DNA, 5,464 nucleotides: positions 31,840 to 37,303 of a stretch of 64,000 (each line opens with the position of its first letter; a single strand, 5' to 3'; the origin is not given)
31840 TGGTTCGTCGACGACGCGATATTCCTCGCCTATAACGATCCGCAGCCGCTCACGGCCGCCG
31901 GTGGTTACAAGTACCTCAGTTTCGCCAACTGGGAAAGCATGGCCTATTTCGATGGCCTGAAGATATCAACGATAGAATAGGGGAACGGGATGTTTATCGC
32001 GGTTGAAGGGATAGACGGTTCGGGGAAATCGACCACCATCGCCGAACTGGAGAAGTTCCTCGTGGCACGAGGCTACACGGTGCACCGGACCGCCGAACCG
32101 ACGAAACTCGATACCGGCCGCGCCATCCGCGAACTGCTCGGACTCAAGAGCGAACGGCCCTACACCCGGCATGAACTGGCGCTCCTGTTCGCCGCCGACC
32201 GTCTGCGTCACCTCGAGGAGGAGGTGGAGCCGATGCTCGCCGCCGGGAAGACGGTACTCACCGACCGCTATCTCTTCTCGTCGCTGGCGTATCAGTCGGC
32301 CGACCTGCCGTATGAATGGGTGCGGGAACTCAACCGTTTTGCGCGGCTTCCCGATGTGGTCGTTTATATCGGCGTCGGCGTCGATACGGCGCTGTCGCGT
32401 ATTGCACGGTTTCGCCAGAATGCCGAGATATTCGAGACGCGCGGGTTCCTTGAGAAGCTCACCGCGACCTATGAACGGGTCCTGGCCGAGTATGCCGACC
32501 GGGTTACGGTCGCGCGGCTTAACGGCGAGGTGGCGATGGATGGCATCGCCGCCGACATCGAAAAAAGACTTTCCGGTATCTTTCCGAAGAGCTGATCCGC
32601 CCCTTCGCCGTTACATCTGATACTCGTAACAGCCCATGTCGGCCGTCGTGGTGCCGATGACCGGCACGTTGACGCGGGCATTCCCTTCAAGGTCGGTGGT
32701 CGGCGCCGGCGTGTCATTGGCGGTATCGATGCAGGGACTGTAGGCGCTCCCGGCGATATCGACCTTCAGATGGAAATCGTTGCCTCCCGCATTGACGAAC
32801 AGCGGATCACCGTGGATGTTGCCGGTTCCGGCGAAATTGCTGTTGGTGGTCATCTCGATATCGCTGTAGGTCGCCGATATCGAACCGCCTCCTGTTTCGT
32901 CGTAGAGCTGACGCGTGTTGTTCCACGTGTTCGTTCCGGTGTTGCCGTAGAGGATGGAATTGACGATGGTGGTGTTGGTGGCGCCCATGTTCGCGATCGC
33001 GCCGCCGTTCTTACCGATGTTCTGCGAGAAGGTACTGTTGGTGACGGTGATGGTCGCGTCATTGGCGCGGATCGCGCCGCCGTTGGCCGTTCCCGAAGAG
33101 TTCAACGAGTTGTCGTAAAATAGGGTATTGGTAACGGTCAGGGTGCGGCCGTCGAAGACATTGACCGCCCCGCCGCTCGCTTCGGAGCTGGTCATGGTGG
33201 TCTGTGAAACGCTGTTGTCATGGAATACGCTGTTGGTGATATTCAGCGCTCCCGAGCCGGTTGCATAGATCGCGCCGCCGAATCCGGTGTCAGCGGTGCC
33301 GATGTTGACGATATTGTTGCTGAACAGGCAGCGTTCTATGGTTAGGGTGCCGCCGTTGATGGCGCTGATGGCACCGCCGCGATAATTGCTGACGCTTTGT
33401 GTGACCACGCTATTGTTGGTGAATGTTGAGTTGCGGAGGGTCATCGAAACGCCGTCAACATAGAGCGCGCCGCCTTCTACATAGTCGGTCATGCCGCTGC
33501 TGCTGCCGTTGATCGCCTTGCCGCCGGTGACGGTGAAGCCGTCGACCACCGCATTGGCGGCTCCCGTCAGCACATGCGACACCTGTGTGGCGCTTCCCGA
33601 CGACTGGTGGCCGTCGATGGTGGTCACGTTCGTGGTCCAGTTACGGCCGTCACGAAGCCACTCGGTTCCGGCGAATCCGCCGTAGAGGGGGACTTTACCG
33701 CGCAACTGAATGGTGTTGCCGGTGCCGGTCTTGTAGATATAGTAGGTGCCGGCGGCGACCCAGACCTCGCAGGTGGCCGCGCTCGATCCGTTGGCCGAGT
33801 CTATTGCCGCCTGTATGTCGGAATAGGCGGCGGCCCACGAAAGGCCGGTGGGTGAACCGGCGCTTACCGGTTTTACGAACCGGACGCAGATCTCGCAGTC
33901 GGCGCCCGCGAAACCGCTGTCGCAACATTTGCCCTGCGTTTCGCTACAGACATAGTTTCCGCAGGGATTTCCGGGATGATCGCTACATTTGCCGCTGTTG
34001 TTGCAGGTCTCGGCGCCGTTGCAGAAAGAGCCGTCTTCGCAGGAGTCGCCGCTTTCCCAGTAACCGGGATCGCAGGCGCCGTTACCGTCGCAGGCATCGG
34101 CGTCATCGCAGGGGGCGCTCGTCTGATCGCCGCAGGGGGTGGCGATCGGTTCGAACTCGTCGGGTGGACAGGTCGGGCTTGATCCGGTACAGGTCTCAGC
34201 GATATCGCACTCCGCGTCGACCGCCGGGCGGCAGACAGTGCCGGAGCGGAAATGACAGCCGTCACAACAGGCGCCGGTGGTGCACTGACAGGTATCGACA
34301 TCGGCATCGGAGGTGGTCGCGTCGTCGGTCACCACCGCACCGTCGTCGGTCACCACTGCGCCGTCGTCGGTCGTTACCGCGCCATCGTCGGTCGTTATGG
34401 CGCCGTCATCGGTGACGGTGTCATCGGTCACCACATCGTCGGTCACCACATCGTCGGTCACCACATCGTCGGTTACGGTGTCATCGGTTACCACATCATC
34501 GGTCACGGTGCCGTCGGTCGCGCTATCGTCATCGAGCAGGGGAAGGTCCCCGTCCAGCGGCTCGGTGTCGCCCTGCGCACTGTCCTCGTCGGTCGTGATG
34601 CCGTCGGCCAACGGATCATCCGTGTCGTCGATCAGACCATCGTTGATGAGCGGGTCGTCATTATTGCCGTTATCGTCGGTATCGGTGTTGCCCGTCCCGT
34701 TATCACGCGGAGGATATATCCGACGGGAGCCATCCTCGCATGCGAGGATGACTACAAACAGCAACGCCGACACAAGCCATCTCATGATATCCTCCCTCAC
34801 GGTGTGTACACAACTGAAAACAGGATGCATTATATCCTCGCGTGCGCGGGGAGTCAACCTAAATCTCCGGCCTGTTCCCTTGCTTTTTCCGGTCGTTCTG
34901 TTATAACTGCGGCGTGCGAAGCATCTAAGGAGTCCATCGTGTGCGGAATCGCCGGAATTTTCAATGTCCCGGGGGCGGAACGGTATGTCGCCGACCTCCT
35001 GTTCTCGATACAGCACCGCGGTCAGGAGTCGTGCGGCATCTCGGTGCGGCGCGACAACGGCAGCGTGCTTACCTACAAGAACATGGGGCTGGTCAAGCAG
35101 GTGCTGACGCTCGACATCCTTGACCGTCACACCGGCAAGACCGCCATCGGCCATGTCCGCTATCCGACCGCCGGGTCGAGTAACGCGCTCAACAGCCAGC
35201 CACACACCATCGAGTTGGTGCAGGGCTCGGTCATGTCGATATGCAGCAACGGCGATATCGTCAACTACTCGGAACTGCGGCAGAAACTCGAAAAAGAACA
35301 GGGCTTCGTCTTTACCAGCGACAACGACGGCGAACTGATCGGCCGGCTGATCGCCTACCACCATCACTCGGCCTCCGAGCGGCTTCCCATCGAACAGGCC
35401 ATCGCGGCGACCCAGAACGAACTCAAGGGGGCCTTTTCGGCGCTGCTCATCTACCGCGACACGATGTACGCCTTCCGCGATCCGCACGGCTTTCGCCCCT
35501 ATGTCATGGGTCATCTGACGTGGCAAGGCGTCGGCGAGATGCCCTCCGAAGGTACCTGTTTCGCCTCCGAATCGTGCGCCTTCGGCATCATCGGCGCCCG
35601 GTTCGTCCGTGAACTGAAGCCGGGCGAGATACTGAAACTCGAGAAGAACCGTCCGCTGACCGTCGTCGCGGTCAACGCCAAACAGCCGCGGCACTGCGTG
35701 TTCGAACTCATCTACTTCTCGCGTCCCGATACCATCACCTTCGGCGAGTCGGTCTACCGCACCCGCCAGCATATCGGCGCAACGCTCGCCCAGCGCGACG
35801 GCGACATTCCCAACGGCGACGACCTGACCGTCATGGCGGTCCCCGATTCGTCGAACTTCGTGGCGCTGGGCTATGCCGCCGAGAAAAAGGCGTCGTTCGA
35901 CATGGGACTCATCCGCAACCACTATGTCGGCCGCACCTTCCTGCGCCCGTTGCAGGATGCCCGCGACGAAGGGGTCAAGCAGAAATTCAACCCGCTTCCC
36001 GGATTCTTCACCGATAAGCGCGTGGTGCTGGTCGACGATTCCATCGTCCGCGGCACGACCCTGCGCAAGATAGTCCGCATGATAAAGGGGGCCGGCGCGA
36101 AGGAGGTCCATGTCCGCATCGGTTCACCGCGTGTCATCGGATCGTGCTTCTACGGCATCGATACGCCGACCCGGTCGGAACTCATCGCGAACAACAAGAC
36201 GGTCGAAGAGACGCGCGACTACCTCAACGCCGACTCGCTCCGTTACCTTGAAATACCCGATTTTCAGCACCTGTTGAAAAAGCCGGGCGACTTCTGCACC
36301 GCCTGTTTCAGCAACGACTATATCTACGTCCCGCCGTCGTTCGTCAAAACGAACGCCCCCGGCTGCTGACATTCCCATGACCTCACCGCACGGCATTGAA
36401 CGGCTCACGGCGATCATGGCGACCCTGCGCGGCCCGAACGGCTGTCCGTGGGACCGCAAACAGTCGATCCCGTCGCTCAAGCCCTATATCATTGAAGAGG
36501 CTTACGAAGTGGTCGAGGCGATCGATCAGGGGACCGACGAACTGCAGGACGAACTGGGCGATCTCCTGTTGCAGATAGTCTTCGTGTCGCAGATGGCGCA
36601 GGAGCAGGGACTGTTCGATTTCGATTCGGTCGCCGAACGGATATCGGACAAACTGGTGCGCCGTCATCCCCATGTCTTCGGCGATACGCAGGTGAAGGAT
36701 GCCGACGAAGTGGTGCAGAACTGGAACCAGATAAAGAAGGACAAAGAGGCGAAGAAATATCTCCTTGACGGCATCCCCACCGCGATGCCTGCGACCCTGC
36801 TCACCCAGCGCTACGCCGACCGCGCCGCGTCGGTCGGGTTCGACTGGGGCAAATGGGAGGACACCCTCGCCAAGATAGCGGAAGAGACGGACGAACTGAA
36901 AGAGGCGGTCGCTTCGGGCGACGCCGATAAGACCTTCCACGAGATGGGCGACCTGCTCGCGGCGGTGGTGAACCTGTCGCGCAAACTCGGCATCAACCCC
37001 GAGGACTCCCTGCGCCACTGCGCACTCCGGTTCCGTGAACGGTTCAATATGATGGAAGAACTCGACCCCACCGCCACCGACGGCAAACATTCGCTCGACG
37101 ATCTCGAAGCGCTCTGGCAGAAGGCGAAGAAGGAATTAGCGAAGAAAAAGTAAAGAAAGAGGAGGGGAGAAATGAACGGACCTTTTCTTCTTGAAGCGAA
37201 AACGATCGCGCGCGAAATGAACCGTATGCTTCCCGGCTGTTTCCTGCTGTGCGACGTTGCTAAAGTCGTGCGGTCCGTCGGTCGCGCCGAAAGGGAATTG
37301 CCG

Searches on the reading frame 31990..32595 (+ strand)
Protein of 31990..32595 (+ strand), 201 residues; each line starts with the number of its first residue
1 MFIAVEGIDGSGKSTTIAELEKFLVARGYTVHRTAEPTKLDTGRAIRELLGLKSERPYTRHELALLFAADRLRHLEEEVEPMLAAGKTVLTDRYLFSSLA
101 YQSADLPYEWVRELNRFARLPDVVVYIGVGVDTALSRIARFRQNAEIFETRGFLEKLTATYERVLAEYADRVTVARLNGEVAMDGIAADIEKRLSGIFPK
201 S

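Call 53: search_protein_families(library=pfam, proteins=[window:31990-32595:+], max_evalue=0.001)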
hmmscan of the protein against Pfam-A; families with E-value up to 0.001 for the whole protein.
window:31990-32595:+ (201 aa): 4 families
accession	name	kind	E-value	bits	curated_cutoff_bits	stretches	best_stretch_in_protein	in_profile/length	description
PF02223.23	Thymidylate_kin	-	1.2e-39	136.4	27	1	5-174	1-171/185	Thymidylate kinase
PF01712.25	dNK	-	4.9e-09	36.7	27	1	3-181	1-182/203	Deoxynucleoside kinase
PF13521.12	AAA_28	-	0.0002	22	27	1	3-106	2-94/164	AAA domain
PF13401.12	AAA_22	-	0.00022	22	27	1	2-64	7-72/130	AAA domain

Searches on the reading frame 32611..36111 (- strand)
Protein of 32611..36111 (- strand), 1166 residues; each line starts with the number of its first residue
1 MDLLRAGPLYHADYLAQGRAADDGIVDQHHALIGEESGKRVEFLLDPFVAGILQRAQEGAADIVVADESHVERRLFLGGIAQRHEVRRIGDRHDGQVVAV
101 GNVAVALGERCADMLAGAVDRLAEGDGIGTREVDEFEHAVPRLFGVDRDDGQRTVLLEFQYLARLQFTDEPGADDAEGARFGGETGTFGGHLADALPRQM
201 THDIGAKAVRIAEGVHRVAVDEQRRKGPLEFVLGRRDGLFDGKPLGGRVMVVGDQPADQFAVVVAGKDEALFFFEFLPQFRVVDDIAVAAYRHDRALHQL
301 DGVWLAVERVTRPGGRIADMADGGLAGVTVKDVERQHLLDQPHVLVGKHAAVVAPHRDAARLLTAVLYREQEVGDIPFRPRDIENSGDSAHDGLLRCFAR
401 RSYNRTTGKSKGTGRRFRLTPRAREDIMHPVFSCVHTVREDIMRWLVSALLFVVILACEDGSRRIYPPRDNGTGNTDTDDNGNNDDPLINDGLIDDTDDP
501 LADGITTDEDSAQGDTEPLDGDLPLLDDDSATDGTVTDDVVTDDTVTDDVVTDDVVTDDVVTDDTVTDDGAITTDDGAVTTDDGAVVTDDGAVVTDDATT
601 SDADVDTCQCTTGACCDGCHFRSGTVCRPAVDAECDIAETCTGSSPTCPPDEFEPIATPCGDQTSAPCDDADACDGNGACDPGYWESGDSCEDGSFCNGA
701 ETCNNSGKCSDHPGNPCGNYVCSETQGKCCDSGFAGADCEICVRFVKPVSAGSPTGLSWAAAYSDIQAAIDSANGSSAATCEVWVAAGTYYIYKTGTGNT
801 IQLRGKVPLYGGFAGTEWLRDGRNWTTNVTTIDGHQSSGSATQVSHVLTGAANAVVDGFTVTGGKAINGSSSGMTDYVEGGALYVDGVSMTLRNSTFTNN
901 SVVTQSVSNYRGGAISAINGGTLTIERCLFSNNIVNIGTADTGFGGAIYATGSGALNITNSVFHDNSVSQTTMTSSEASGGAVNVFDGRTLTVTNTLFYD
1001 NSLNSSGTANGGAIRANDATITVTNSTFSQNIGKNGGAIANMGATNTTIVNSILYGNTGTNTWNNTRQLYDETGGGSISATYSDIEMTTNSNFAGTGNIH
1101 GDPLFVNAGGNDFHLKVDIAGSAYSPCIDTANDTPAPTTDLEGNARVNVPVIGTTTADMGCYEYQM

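Call 19: search_protein_families(library=pfam, proteins=[window:32611-36111:-], max_evalue=0.001)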
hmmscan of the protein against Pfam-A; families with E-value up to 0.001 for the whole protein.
window:32611-36111:- (1166 aa): 1 family
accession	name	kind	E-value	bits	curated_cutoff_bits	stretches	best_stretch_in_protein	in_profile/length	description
PF00200.28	Disintegrin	-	2.9e-08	34.8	35.1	1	607-651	30-75/75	Disintegrin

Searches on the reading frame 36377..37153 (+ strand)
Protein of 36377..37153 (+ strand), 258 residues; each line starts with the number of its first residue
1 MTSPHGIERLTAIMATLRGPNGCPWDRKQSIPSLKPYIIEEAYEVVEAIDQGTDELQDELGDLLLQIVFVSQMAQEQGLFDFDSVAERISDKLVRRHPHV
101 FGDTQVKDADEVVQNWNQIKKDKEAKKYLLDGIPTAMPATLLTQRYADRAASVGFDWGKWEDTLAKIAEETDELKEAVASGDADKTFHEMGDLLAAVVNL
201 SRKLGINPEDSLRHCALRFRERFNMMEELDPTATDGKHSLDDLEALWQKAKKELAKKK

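Call 19: search_protein_families(library=pfam, proteins=[window:36377-37153:+], max_evalue=0.001)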
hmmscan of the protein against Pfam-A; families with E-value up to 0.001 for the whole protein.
window:36377-37153:+ (258 aa): 3 families
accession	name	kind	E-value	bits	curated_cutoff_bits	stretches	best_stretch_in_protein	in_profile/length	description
PF03819.22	MazG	-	2.6e-37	127.3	22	2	29-101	1-74/74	MazG nucleotide pyrophosphohydrolase domain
PF01503.22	PRA-PH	-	3.4e-11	43.8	21.3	1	163-214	30-81/86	Phosphoribosyl-ATP pyrophosphohydrolase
PF12643.12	MazG-like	-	0.00014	22.4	27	0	33-94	10-68/85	MazG-like family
